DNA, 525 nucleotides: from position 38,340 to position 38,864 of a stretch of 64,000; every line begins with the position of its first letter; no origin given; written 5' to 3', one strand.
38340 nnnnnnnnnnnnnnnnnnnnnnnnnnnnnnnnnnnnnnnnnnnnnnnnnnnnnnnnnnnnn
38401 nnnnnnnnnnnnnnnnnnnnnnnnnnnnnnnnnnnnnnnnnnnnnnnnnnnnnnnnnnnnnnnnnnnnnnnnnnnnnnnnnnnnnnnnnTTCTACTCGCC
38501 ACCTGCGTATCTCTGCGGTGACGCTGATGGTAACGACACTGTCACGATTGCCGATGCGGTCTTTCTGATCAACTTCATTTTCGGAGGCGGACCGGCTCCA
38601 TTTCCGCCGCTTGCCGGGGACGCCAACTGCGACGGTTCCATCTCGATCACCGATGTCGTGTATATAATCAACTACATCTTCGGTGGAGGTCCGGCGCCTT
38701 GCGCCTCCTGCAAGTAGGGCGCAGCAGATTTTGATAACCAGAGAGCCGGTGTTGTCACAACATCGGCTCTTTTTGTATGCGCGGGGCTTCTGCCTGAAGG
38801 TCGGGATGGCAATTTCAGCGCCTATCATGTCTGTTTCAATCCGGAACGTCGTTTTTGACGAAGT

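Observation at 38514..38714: Cys-bounded double dockerin-like C-terminal module shared by three secreted peptidases, coexisting with classical T9SS CTDs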

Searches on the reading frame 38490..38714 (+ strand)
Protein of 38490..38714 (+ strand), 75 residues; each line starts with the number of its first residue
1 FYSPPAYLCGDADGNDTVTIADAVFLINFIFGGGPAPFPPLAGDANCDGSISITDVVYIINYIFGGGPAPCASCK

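Call 13: find_homologous_proteins(query=A1, max_evalue=0.001)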
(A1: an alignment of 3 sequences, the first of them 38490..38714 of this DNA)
Query A1 (3 sequences) (75 aa, profile of the alignment): 263 proteins with E <= 0.001 among 316 candidates; the best 120 are listed.
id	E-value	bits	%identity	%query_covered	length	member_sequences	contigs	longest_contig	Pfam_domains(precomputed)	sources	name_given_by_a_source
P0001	6.8e-35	137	71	92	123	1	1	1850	PF00404.25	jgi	-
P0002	4.4e-34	134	70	99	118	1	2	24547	PF00404.25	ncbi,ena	ncbi:MAG: dockerin type I domain-containing protein [Candidatus Zixiibacteriota bacterium]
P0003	9.1e-34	133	66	83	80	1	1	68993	PF00404.25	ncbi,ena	-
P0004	3.5e-33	131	65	95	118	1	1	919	-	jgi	jgi:hypothetical protein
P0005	6.2e-33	131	63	93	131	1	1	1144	PF00404.25,PF05345.19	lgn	-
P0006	8.3e-33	130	67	96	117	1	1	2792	PF00404.25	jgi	jgi:hypothetical protein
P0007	1.1e-32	130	67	93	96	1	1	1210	-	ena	-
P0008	1.2e-32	130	63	93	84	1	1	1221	PF00404.25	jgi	-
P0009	1.6e-32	129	67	92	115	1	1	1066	PF00404.25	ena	-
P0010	2.0e-32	129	69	91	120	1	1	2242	PF00404.25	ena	-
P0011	2.1e-32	129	67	96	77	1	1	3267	PF00404.25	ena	-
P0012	2.6e-32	129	69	95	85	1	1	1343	PF00404.25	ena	-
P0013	3.1e-32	128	65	96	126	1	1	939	PF00404.25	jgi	jgi:hypothetical protein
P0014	1.2e-31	126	61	93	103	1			PF00404.25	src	-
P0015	2.0e-31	126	71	96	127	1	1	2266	PF00404.25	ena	-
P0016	5.6e-31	124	67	89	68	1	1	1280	PF00404.25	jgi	jgi:hypothetical protein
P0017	8.1e-31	124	62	69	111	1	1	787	PF00404.25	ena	-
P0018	2.7e-30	122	61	95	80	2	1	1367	PF00404.25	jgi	jgi:hypothetical protein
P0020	8.7e-30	120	51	92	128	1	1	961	PF00404.25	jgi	jgi:hypothetical protein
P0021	1.4e-29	120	65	99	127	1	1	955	PF00404.25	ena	-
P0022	1.6e-29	120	64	93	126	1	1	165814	PF00404.25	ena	-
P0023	2.6e-29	119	68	91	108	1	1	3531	PF00404.25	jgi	jgi:hypothetical protein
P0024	4.4e-29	118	60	93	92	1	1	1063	PF00404.25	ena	-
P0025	5.1e-29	118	64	89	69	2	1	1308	PF00404.25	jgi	jgi:hypothetical protein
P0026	5.7e-29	118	67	92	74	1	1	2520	PF00404.25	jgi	jgi:hypothetical protein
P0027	6.1e-29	118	68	87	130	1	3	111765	PF00404.25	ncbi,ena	ncbi:MAG: dockerin type I repeat-containing protein [Candidatus Zixiibacteriota bacterium]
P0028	7.0e-29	118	67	92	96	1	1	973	PF00404.25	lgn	-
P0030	9.2e-29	117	62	92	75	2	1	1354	PF00404.25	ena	-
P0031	9.6e-29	117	61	99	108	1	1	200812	PF00404.25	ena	-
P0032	1.3e-28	117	65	91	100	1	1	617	PF00404.25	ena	-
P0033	1.8e-28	116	61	99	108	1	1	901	PF00404.25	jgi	jgi:hypothetical protein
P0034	2.4e-28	116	65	91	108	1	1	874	PF00404.25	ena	-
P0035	2.5e-28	116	66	87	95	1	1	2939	PF00404.25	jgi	jgi:hypothetical protein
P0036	2.9e-28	116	69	91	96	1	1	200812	PF00404.25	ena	-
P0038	6.7e-28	114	67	93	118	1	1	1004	PF00404.25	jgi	jgi:hypothetical protein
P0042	1.4e-27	113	69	89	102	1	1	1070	PF00404.25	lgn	-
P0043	1.9e-27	113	65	91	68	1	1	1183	PF00404.25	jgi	jgi:hypothetical protein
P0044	2.2e-27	113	58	89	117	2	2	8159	PF00404.25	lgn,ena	-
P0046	3.7e-27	112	65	76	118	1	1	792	PF00404.25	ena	-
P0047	4.6e-27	112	64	85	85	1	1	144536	PF00404.25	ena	-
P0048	7.5e-27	111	59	91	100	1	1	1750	PF00404.25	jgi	jgi:hypothetical protein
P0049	9.4e-27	111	62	97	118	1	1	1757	PF00404.25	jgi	jgi:hypothetical protein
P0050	9.6e-27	111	57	91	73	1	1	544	PF00404.25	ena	-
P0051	1.2e-26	110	59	93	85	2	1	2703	PF00404.25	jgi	jgi:hypothetical protein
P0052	1.2e-26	110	60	87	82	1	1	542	PF00404.25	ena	-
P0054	1.8e-26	110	64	88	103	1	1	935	PF00404.25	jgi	-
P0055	2.0e-26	110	65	87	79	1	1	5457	PF00404.25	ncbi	-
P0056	2.1e-26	110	60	91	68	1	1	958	PF00404.25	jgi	jgi:hypothetical protein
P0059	3.5e-26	109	56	97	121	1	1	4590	PF00404.25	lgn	-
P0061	4.0e-26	109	62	92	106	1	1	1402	PF00404.25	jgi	jgi:hypothetical protein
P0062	4.8e-26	108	63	87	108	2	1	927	PF00404.25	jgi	-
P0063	5.0e-26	108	62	87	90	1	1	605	PF00404.25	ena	-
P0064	6.7e-26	108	56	95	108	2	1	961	PF00404.25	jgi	jgi:hypothetical protein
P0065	6.9e-26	108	59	93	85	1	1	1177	PF00404.25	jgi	jgi:hypothetical protein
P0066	7.5e-26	108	65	83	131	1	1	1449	PF00404.25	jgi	jgi:hypothetical protein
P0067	7.7e-26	108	63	91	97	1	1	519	PF00404.25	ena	-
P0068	8.3e-26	108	55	97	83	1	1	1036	PF00404.25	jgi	-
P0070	1.1e-25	107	63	87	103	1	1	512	PF00404.25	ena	-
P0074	2.1e-25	106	62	92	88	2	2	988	PF00404.25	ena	-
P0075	2.3e-25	106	56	93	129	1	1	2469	PF00404.25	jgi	jgi:hypothetical protein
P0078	2.6e-25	106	68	87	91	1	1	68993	PF00404.25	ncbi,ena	-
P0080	3.5e-25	106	59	91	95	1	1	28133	PF00404.25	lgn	-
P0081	3.9e-25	106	60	91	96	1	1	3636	PF00404.25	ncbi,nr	ncbi:MAG: hypothetical protein E4G91_06565 [Candidatus Zixiibacteriota bacterium]|nr:MAG: hypothetic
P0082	4.0e-25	105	59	92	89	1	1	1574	PF00404.25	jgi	jgi:hypothetical protein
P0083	5.5e-25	105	63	84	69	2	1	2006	PF00404.25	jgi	jgi:hypothetical protein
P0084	5.8e-25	105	59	91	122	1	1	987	PF00404.25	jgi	jgi:hypothetical protein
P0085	6.7e-25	105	66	87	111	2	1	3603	PF00404.25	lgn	-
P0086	7.2e-25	105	63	85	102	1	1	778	PF00404.25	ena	-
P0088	9.4e-25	104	59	93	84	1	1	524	PF00404.25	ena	-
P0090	1.1e-24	104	60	87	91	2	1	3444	PF00404.25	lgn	-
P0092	1.3e-24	104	63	85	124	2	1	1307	PF00404.25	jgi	jgi:hypothetical protein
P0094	1.5e-24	104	54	93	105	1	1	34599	PF00404.25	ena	-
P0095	1.5e-24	104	62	87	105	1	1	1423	PF00404.25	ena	-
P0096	1.6e-24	104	61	88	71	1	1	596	PF00404.25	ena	-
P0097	2.1e-24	103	53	93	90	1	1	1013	PF00404.25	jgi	jgi:hypothetical protein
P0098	2.3e-24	103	59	92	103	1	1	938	PF00404.25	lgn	-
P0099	2.5e-24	103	63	84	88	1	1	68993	PF00404.25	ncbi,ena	-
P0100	3.1e-24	103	59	81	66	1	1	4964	PF00404.25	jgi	jgi:hypothetical protein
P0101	4.4e-24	102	57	83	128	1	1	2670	PF00404.25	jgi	jgi:hypothetical protein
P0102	4.6e-24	102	64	77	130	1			PF00404.25,PF00082.28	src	-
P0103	5.0e-24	102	61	85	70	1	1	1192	PF00404.25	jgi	jgi:hypothetical protein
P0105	8.0e-24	101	65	84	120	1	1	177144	PF00404.25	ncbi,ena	-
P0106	8.5e-24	101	58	89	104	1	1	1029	PF00404.25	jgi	jgi:hypothetical protein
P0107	1.0e-23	101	54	91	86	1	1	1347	PF00404.25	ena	-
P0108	1.0e-23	101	57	92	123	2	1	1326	PF00404.25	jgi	-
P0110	1.1e-23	101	62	91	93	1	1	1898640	PF00404.25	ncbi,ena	-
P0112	1.6e-23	100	60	84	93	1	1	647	PF00404.25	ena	-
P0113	1.6e-23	100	54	92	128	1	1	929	PF00404.25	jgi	jgi:hypothetical protein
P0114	1.8e-23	100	56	95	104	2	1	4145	PF00404.25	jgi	jgi:hypothetical protein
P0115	2.1e-23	100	63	84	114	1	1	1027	PF00404.25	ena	-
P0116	2.2e-23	100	60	83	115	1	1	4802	PF00404.25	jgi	jgi:hypothetical protein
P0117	2.6e-23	100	59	85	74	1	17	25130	PF00404.25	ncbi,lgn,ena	-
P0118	2.7e-23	100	62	91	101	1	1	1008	PF00404.25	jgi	jgi:hypothetical protein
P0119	2.8e-23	100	56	95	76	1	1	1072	PF00404.25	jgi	jgi:cyclopropane fatty-acyl-phospholipid synthase-like methyltransferase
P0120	3.1e-23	99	59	88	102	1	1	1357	PF00404.25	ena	-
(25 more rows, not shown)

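Call 22: search_solved_structures(query=A3, max_evalue=1, show_alignments=3)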
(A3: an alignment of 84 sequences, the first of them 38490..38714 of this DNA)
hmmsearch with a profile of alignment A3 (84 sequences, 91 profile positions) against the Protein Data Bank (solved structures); distinct sequences matched with E-value up to 1: 31.
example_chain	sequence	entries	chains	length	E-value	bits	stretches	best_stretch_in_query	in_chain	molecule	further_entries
4dh2_B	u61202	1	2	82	1.1e-06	31.7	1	22-80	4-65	Dockerin type 1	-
4uyq_B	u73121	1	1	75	2.1e-06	30.7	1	23-80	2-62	Cellulosomal scaffoldin adaptor protein B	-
4uyp_B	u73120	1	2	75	2.3e-06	30.6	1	23-80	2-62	Cellulosomal scaffoldin adaptor protein B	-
3ul4_B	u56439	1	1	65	4.3e-06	29.7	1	23-80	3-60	Cellulosome enzyme, dockerin type I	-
8x39_A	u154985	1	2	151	1.1e-05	28.4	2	20-79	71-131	Serine protease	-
8x3a_A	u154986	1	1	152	1.2e-05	28.3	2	20-79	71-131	Serine protease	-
1daq_A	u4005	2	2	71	2.8e-05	27.1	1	23-81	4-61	ENDOGLUCANASE SS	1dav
2mte_A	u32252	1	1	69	3.2e-05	26.9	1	24-81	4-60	Cellulose 1,4-beta-cellobiosidase (reducing end) CelS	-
5m2s_B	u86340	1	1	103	0.00012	25.1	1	54-77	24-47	Doc8: Type I dockerin repeat domain from family 9 glycoside hydrolase WP_009982745[Ruminoc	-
5m2o_B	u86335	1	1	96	0.00035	23.6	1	58-77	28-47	Group I Dockerin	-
2y3n_B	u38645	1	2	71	0.00049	23.1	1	24-79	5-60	CELLULOSOMAL FAMILY-48 PROCESSIVE GLYCOSIDE HYDROLASE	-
5nrk_B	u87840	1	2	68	0.00058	22.9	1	26-78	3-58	DocCel5: Type I dockerin repeat domain from A. cellulolyticus family 5 endoglucanase WP_01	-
5nrm_B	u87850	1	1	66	0.00062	22.8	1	26-79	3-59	DocCel5: Type I dockerin repeat domain from A. cellulolyticus family 5 endoglucanase WP_01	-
4fl4_A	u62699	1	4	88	0.0012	21.9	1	16-79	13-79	Glycoside hydrolase family 9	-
9qf9_A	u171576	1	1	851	0.0014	21.7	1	15-80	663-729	Ruminococcus bromii Amy16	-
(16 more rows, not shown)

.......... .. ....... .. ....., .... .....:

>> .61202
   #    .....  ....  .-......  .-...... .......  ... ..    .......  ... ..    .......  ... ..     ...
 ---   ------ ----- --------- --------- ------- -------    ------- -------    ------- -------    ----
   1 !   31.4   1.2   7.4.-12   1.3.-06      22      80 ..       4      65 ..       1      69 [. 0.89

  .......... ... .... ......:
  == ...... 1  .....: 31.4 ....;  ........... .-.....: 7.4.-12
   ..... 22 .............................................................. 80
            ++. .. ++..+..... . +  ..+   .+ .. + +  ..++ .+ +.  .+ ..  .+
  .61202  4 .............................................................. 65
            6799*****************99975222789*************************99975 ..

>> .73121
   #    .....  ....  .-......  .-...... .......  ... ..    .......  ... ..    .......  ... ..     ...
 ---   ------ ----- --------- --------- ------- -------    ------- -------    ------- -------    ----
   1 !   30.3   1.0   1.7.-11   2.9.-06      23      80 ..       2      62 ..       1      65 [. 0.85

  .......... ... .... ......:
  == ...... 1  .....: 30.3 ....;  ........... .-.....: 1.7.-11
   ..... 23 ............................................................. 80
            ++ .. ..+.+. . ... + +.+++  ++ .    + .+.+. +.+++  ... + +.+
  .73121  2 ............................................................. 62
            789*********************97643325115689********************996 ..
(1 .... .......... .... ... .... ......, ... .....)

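Call 30: predict_structure(alignment_id=A3)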
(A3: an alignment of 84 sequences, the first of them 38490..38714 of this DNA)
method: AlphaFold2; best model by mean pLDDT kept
length: 75 residues; sequences in the alignment: 84
mean_pLDDT: 92.7   pTM: 0.80
mean pLDDT of the five models: 92.7, 92.5, 92.0, 89.9, 89.4
residues with pLDDT >= 90: 64; 70-90: 6; 50-70: 5; < 50: 0
segments of 3 or more residues with pLDDT < 50: none
pLDDT, mean of each block of 10 residues (from residue 1): 75 96 98 95 95 98 96 85
secondary structure, 60 per line:
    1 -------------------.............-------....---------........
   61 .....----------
elements in order: H20-32 H40-43 H53-65

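Call 34: fold_search(model_id=the predicted structure, library=pdb)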
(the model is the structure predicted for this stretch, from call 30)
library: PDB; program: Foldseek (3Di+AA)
matches with E <= 10: 43; with E <= 0.001: 2
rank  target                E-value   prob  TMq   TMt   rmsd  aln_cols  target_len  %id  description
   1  4uyp_B                4.4e-04  1.00  0.75  0.77   2.3        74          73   31  High resolution structure of the third cohesin ScaC in complex with the ScaB dockerin with a mutation in the N-termina (released 2015-04-15)
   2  4uyq_B                7.5e-04  1.00  0.75  0.76   2.4        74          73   31  High resolution structure of the third cohesin ScaC in complex with the ScaB dockerin with a mutation in the C-termina (released 2015-04-15)
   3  8x39_B                5.4e-03  1.00  0.72  0.42   1.9        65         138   34  Crystal structure of cellulosomal double-dockerin module of Clo1313_0689 from Clostridium thermocellum (released 2024-04-03)
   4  8x39_A                6.6e-03  1.00  0.69  0.39   1.8        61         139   36  Crystal structure of cellulosomal double-dockerin module of Clo1313_0689 from Clostridium thermocellum (released 2024-04-03)
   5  8x3a_MODEL_1_A        1.4e-02  1.00  0.69  0.36   1.8        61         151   34  Solution NMR structure of cellulosomal double-dockerin module of Clo1313_0689 from Clostridium thermocellum (released 2024-04-03)
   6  5lxv_B                2.3e-02  1.00  0.65  0.74   2.5        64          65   31  Crystal structure of Ruminococcus flavefaciens scaffoldin C cohesin in complex with a dockerin from an uncharacterized (released 2016-10-19)
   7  4fl4_J                3.0e-02  1.00  0.72  0.81   2.0        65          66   20  Scaffoldin conformation and dynamics revealed by a ternary complex from the Clostridium thermocellum cellulosome (released 2012-06-27)
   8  5nrm_B                3.4e-02  1.00  0.67  0.76   1.9        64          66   31  Crystal structure of the sixth cohesin from Acetivibrio cellulolyticus' scaffoldin B in complex with Cel5 dockerin S51 (released 2018-01-31)
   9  2mte_MODEL_1_A        3.6e-02  1.00  0.70  0.76   1.9        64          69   28  Solution structure of Doc48S (released 2014-10-15)
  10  5nrk_B                3.6e-02  1.00  0.68  0.74   2.8        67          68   28  Crystal structure of the sixth cohesin from Acetivibrio cellulolyticus' scaffoldin B in complex with Cel5 dockerin S15 (released 2018-01-31)
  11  4fl4_A                3.9e-02  1.00  0.73  0.79   2.1        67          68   21  Scaffoldin conformation and dynamics revealed by a ternary complex from the Clostridium thermocellum cellulosome (released 2012-06-27)
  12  3ul4_B                4.4e-02  1.00  0.66  0.77   2.0        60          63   30  Crystal structure of Coh-OlpA(Cthe_3080)-Doc918(Cthe_0918) complex: A novel type I Cohesin-Dockerin complex from Clost (released 2012-11-28)
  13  4fl4_G                4.7e-02  1.00  0.72  0.80   1.8        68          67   19  Scaffoldin conformation and dynamics revealed by a ternary complex from the Clostridium thermocellum cellulosome (released 2012-06-27)
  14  4dh2_D                4.7e-02  1.00  0.68  0.73   1.8        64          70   25  Crystal structure of Coh-OlpC(Cthe_0452)-Doc435(Cthe_0435) complex: A novel type I Cohesin-Dockerin complex from Clost (released 2012-11-28)
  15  4dh2_B                5.7e-02  1.00  0.68  0.71   1.8        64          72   25  Crystal structure of Coh-OlpC(Cthe_0452)-Doc435(Cthe_0435) complex: A novel type I Cohesin-Dockerin complex from Clost (released 2012-11-28)
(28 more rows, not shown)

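Call 37: search_protein_representatives(alignment_id=A3)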
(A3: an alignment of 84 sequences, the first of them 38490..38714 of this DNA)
Query: 84 sequences, 91 profile positions. Proteins with E-value up to 0.001 (for the whole library): 49543; up to 1e-10: 18041; up to 1e-30: 452. The best 150 are listed.
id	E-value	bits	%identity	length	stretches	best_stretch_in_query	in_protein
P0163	5.1e-158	529.5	-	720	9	19-87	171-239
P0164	3.8e-139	469.1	-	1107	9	18-81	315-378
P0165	2.2e-126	428.1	-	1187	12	22-85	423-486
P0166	1.4e-116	396.8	-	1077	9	16-81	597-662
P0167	2.3e-111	380.0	-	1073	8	14-76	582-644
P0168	4.6e-107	366.2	-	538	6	23-90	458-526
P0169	8.3e-103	352.6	-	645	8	23-90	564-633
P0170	2.5e-102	351.0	-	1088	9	16-77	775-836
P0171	2.1e-97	335.3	-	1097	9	17-79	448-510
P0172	3.8e-95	328.0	-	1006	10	20-87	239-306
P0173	6.9e-80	279.1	-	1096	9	19-76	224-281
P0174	4.5e-75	263.7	-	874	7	22-87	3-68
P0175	3.4e-72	254.4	-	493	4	23-87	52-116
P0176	1.8e-71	252.1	-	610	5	7-87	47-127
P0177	2.5e-70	248.5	-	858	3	14-90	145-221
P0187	1.4e-61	220.4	-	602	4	14-86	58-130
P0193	6.5e-58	208.7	-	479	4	23-90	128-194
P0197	4.8e-55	199.5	-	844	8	17-83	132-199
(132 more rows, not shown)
